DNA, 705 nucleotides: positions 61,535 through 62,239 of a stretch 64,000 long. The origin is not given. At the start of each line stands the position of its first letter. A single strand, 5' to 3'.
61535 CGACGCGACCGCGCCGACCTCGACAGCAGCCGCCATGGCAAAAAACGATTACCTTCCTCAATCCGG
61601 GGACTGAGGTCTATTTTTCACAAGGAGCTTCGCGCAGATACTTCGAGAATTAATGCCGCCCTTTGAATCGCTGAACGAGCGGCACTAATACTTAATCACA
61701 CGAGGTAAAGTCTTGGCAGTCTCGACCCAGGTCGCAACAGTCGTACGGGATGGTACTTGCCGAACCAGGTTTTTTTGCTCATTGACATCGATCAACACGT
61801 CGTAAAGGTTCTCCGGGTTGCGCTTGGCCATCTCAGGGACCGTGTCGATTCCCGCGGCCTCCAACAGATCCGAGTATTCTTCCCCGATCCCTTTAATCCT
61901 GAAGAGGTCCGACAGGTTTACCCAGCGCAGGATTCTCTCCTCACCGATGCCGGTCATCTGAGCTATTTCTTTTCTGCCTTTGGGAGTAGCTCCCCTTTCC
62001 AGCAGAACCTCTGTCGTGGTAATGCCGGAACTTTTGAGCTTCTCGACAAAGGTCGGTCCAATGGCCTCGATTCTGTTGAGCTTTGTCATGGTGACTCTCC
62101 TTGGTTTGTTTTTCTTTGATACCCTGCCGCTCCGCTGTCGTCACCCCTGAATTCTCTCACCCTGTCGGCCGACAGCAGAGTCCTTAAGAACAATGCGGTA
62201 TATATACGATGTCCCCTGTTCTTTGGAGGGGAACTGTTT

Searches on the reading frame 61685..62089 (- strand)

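Call 33: search_protein_families(library=pfam, proteins=[window:61685-62089:-])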
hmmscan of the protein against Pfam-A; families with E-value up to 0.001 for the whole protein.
window:61685-62089:- (134 aa): 5 families
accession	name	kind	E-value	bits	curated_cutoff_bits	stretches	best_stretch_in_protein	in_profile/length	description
PF14229.12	DUF4332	-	1.7e-41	141.7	23.2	1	9-128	2-122/122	Domain of unknown function (DUF4332)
PF14520.12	HHH_5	-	1e-10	42.3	27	1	3-57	3-52/57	Helix-hairpin-helix domain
PF11731.14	Cdd1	-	1.7e-06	28.6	25.5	0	59-105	5-51/86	Pathogenicity locus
PF02961.22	SAM_BAF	-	0.00066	20.6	25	0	64-84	22-42/88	Barrier to autointegration factor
PF04994.19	TfoX_C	-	0.00083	19.9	23.1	0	2-35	3-36/81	TfoX C-terminal domain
